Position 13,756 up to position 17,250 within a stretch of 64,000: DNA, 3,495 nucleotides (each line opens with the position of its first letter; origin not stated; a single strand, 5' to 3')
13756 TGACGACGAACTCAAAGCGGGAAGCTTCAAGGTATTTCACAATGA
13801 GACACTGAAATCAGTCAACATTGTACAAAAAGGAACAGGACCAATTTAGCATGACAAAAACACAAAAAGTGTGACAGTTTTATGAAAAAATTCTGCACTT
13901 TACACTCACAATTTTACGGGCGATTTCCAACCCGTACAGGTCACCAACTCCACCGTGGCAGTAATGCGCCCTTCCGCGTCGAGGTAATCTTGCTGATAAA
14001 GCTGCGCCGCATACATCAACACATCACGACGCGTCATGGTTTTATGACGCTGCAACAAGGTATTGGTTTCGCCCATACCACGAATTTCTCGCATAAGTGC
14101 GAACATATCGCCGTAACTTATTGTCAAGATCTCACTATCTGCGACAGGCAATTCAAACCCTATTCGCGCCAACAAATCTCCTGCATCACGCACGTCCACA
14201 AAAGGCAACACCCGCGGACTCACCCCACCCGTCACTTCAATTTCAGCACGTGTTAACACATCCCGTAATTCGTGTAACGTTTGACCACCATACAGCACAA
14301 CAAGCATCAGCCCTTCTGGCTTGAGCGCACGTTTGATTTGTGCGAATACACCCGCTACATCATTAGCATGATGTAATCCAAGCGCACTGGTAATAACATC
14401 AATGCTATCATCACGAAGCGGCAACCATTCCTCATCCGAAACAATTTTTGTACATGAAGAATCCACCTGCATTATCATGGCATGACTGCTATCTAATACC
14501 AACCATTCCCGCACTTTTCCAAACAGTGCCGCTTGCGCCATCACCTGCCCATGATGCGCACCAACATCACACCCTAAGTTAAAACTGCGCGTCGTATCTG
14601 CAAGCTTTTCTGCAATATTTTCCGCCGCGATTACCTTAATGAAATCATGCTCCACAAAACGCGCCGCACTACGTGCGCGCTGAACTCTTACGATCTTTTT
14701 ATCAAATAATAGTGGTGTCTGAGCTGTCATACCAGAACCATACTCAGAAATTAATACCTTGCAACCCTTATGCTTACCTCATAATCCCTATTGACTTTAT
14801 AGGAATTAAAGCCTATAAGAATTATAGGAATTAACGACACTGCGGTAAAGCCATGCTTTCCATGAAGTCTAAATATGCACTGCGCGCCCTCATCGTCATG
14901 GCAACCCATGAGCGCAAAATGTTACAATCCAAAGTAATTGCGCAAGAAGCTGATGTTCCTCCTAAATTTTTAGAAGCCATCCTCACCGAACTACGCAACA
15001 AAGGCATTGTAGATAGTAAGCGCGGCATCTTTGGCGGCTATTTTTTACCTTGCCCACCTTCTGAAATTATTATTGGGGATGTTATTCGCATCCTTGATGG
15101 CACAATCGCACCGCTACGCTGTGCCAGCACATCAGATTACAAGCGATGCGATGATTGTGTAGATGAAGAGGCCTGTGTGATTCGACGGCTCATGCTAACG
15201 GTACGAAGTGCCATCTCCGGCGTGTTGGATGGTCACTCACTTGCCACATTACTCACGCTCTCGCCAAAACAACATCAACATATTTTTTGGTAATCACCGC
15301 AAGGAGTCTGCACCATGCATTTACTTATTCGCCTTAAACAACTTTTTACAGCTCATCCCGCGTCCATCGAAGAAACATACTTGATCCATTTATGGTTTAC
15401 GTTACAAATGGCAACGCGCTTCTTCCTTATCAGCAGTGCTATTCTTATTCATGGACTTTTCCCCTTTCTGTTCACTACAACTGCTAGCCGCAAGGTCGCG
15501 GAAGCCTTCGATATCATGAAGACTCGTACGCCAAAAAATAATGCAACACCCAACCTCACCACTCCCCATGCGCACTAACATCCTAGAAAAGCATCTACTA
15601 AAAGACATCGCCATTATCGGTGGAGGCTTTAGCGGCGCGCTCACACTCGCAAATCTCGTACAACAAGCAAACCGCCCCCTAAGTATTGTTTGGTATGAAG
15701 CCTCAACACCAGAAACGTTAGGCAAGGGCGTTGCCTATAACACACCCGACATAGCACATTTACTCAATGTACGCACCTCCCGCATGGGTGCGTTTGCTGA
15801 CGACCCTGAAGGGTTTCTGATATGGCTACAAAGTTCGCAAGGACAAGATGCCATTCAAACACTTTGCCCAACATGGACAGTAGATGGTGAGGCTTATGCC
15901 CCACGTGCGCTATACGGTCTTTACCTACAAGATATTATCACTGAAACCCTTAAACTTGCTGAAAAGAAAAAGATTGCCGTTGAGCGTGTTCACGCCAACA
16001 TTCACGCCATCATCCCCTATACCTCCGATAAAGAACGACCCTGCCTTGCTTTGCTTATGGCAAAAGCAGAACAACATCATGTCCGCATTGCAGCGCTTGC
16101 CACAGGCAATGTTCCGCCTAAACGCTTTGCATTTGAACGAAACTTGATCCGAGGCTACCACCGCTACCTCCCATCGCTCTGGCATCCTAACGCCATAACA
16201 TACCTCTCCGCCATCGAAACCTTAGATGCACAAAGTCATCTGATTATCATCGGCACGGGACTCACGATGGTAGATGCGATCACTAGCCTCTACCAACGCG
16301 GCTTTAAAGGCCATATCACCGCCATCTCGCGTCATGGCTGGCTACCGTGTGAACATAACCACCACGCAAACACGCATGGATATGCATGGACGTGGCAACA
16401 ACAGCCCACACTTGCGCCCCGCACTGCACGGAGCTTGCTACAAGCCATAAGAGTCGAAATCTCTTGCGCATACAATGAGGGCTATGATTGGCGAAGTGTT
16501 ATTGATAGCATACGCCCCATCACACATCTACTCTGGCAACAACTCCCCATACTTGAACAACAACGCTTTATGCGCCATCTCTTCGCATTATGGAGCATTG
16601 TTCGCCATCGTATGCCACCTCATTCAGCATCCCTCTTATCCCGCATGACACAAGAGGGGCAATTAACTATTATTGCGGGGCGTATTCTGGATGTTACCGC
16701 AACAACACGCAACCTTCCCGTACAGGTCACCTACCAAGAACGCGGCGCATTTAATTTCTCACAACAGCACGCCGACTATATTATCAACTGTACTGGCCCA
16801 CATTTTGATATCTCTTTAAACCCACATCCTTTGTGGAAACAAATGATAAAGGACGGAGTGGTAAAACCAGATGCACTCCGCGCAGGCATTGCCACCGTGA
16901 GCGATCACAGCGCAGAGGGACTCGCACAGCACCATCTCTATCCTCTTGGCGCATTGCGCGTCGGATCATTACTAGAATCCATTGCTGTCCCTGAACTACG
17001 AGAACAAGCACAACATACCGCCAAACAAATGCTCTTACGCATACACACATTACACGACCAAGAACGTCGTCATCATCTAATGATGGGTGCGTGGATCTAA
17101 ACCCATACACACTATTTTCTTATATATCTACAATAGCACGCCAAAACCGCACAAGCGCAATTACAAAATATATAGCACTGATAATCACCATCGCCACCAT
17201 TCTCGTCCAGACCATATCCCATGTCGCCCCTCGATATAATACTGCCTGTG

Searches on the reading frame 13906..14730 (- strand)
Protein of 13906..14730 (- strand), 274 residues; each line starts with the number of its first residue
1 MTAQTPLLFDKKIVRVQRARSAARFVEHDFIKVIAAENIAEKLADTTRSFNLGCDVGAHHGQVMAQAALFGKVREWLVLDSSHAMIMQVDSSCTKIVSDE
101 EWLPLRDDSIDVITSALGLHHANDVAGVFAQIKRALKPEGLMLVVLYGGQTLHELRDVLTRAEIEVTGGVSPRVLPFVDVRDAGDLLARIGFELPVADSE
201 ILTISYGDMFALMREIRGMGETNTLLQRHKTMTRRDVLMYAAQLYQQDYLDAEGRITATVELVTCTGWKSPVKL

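Call 71: search_protein_families(library=pfam, proteins=[window:13906-14730:-], max_evalue=0.001)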
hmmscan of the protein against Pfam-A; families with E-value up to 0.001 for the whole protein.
window:13906-14730:- (274 aa): 6 families
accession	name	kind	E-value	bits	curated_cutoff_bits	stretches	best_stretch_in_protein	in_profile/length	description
PF08241.18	Methyltransf_11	-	1.1e-12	48.9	21.2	1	55-143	2-94/95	Methyltransferase domain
PF13649.12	Methyltransf_25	-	5.2e-09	37.1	27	1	55-140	3-97/97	Methyltransferase domain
PF13489.12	Methyltransf_23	-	6.8e-08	32.8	27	1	41-194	14-161/164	Methyltransferase domain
PF08242.18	Methyltransf_12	-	1.3e-06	29.4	30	1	55-141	2-97/98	Methyltransferase domain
PF13847.12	Methyltransf_31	-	1.8e-05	24.9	27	1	97-148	60-113/145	Methyltransferase domain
PF01209.24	Ubie_methyltran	-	7.2e-05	22.7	20.1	1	96-147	103-154/233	ubiE/COQ5 methyltransferase family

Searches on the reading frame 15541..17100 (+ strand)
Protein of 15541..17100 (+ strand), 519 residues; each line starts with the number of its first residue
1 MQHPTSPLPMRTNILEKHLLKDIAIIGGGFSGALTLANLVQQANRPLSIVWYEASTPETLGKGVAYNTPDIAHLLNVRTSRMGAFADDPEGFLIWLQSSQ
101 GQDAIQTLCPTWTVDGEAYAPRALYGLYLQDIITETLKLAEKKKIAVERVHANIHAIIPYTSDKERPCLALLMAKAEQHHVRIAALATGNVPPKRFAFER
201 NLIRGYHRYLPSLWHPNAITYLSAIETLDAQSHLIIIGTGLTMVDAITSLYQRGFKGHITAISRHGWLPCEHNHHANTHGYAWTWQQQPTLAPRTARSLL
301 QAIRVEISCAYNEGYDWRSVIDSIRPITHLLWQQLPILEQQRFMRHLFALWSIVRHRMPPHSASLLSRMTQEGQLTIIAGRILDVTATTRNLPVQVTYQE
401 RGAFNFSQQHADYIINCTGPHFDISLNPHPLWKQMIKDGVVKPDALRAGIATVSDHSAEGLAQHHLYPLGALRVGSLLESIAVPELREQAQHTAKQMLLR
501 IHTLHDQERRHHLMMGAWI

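Call 71: search_protein_families(library=pfam, proteins=[window:15541-17100:+], max_evalue=0.001)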
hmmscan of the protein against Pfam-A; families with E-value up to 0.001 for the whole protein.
window:15541-17100:+ (519 aa): 2 families
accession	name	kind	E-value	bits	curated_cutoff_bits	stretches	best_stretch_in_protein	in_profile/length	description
PF13454.12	NAD_binding_9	-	2.2e-29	102.8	21.8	1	24-190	1-154/155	FAD-NAD(P)-binding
PF01266.30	DAO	-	0.00046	20.2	27.9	0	22-56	1-33/353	FAD dependent oxidoreductase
